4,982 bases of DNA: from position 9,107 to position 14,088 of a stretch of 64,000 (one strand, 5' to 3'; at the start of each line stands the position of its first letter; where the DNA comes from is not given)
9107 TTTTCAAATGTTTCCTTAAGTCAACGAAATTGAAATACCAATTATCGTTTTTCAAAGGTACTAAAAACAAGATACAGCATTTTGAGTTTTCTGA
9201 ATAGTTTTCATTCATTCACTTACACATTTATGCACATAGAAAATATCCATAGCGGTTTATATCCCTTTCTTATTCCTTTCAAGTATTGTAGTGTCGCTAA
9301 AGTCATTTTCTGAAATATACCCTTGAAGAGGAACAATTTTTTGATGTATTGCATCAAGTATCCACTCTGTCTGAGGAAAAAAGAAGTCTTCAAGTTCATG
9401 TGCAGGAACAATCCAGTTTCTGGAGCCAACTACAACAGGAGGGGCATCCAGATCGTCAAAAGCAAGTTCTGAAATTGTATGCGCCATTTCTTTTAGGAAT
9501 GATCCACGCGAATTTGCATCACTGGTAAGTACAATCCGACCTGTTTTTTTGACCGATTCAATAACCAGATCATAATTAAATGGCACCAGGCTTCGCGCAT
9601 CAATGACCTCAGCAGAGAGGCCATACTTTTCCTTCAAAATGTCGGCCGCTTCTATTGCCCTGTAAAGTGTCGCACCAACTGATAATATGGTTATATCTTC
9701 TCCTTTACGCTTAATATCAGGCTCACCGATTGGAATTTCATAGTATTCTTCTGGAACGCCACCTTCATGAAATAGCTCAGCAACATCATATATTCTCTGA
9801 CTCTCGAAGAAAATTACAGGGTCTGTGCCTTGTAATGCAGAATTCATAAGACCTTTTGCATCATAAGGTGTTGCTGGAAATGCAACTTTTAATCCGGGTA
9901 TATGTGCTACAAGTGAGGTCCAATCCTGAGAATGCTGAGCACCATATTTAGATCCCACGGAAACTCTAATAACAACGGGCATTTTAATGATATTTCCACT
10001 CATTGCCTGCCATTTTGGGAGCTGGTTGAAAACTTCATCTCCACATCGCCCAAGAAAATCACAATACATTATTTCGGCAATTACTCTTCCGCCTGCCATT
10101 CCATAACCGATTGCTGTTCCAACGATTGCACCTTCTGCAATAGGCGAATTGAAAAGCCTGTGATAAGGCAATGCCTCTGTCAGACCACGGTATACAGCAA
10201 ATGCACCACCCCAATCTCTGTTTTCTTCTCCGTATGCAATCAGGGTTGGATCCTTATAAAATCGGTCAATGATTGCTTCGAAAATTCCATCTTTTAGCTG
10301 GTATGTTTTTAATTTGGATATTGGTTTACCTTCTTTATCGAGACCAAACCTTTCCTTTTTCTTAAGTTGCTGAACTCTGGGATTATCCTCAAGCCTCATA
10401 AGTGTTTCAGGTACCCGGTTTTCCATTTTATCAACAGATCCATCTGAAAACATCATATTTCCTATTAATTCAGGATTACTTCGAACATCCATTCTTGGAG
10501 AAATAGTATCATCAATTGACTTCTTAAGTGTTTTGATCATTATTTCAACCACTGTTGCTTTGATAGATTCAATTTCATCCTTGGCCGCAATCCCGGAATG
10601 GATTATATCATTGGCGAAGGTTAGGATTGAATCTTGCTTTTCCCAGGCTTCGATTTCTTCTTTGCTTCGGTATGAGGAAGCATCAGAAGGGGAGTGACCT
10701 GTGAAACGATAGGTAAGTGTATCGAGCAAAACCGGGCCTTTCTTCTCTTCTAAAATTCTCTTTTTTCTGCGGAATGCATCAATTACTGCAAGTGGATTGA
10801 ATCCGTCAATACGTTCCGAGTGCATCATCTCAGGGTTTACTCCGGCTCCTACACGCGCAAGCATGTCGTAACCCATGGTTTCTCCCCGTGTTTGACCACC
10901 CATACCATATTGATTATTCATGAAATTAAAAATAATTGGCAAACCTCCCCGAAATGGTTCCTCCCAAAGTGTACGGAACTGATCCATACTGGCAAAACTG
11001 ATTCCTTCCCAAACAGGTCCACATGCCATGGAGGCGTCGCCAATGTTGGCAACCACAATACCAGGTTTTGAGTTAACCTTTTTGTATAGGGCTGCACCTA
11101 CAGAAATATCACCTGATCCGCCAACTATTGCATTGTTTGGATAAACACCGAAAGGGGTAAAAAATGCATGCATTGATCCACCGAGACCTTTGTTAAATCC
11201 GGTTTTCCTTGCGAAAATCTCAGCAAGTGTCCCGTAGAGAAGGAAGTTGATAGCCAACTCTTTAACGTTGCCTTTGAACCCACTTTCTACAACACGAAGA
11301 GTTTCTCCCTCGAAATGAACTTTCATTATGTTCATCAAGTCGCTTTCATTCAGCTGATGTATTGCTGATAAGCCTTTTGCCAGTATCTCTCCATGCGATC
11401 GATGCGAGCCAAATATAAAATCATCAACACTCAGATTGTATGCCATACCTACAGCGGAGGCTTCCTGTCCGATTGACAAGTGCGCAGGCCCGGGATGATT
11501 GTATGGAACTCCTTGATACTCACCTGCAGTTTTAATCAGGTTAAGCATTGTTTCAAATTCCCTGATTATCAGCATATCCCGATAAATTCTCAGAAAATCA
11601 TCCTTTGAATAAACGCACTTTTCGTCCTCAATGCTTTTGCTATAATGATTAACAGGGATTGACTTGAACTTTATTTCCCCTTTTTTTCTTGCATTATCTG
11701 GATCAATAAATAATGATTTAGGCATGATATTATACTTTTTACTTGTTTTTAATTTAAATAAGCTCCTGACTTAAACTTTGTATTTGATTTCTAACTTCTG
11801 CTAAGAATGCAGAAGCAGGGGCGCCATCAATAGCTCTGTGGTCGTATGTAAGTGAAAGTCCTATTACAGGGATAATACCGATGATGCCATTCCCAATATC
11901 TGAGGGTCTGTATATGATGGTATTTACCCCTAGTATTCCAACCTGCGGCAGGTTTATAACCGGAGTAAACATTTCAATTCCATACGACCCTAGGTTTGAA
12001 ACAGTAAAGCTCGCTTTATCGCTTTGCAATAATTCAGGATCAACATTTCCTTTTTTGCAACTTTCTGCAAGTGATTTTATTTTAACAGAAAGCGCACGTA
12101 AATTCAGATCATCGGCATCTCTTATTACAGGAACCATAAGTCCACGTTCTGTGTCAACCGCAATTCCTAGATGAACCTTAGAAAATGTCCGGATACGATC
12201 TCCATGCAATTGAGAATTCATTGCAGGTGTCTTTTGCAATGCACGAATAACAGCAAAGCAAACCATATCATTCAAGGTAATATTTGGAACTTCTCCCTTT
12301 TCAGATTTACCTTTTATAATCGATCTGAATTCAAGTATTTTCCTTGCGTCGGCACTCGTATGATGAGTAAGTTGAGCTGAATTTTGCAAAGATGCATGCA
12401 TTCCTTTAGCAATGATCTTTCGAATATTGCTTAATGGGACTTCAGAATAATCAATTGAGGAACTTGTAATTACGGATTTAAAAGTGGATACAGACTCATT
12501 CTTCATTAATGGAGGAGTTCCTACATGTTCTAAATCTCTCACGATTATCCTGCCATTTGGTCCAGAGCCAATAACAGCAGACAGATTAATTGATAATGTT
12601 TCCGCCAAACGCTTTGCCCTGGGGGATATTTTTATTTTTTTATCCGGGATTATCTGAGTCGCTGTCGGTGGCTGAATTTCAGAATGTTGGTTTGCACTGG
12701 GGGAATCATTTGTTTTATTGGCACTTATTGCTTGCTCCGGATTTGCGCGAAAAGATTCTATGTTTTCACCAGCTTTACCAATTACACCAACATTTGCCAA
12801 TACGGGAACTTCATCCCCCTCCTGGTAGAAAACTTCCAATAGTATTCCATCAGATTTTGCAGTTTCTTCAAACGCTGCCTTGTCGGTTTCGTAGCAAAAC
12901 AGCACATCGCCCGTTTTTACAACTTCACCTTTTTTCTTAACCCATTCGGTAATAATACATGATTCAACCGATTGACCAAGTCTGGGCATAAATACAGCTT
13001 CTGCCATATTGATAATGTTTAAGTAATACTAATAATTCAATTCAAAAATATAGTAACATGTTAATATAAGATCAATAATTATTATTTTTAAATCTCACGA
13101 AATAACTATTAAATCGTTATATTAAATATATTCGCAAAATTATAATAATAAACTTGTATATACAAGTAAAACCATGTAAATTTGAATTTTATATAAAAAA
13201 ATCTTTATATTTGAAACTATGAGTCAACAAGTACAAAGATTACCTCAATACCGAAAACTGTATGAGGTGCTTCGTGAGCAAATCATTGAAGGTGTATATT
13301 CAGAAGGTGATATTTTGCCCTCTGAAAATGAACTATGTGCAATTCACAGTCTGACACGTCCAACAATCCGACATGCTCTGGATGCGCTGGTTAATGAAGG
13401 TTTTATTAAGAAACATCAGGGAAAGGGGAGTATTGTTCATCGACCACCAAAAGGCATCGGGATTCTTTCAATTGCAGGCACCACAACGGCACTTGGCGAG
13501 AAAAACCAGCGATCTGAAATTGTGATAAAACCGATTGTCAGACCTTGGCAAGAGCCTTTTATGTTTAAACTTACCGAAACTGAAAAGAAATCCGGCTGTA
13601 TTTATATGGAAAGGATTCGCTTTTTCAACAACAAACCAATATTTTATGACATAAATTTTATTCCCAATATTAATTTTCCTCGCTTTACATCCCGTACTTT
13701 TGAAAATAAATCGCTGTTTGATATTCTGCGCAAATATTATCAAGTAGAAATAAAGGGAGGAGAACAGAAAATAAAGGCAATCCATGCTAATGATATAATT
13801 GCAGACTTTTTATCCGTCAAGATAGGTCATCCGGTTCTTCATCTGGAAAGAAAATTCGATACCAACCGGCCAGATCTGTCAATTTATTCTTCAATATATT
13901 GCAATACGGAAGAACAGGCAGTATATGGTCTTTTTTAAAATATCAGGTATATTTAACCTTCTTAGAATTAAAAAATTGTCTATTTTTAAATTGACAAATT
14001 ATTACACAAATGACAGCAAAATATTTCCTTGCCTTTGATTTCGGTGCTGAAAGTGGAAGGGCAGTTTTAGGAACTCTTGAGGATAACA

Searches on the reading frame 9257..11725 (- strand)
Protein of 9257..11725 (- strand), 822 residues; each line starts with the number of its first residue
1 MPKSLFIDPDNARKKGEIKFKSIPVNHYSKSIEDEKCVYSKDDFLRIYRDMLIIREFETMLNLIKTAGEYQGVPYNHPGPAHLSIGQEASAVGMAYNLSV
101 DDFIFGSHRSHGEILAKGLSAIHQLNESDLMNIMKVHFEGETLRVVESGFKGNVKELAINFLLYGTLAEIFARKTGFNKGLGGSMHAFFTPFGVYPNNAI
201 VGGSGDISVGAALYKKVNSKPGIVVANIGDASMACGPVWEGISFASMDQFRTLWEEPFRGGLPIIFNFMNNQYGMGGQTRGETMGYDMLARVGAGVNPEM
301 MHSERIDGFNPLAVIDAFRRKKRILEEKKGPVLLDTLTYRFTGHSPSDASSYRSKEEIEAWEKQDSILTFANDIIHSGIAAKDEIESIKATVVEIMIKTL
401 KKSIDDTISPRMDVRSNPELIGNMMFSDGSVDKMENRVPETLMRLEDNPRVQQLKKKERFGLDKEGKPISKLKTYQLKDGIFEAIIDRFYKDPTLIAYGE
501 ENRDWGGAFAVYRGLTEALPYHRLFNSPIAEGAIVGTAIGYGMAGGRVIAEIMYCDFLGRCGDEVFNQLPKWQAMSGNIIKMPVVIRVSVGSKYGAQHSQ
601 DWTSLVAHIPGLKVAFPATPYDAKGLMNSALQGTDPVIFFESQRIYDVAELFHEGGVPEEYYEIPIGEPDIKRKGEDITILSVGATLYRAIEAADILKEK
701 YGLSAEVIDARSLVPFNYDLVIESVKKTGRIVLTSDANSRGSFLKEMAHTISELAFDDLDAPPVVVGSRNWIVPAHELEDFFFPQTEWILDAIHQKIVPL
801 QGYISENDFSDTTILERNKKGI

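Call 43: search_protein_families(library=pfam, proteins=[window:9257-11725:-], max_evalue=0.0001)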
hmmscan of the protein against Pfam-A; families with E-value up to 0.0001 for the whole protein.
window:9257-11725:- (822 aa): 3 families
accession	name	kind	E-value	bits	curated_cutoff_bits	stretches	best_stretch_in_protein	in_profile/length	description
PF00676.26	E1_dh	-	1.4e-43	149.4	22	2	166-405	65-293/300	Dehydrogenase E1 component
PF02780.25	Transketolase_C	-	1.6e-28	99.5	25.9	1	670-787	4-122/124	Transketolase, C-terminal domain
PF02779.29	Transket_pyr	-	3.7e-26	92.3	27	1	481-646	9-172/174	Transketolase, pyrimidine binding domain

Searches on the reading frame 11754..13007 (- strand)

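Call 44: search_protein_families(library=pfam, proteins=[window:11754-13007:-], max_evalue=0.0001)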
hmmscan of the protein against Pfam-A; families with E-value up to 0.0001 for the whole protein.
window:11754-13007:- (417 aa): 4 families
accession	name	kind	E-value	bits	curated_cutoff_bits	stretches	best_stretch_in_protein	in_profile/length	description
PF00198.28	2-oxoacid_dh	-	3.8e-65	220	23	1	187-413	4-228/232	2-oxoacid dehydrogenases acyltransferase (catalytic domain)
PF00364.28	Biotin_lipoyl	-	7.1e-12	45.4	22.1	1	5-69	3-66/73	Biotin-requiring enzyme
PF02817.22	E3_binding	-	9.9e-12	45.3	23.7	1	125-160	1-36/36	e3 binding domain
PF13533.13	Biotin_lipoyl_2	-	8.7e-05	22.7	29.8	0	18-37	10-29/32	Biotin-lipoyl like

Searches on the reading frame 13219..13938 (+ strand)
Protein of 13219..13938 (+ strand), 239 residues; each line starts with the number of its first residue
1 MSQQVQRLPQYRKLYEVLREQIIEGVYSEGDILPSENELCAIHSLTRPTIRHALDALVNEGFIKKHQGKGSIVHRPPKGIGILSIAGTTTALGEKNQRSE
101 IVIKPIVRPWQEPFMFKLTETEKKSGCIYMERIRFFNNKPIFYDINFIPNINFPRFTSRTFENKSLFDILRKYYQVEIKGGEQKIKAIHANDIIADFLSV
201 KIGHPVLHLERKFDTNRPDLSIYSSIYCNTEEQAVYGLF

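Call 44: search_protein_families(library=pfam, proteins=[window:13219-13938:+], max_evalue=0.0001)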
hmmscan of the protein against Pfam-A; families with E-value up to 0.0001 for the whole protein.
window:13219-13938:+ (239 aa): 2 families
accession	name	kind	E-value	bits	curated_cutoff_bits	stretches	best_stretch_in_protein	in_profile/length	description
PF07702.18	UTRA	-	1.8e-17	63.9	23.8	1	119-227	26-134/141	UTRA domain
PF00392.27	GntR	-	5.6e-16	58.4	27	1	11-73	2-64/64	Bacterial regulatory proteins, gntR family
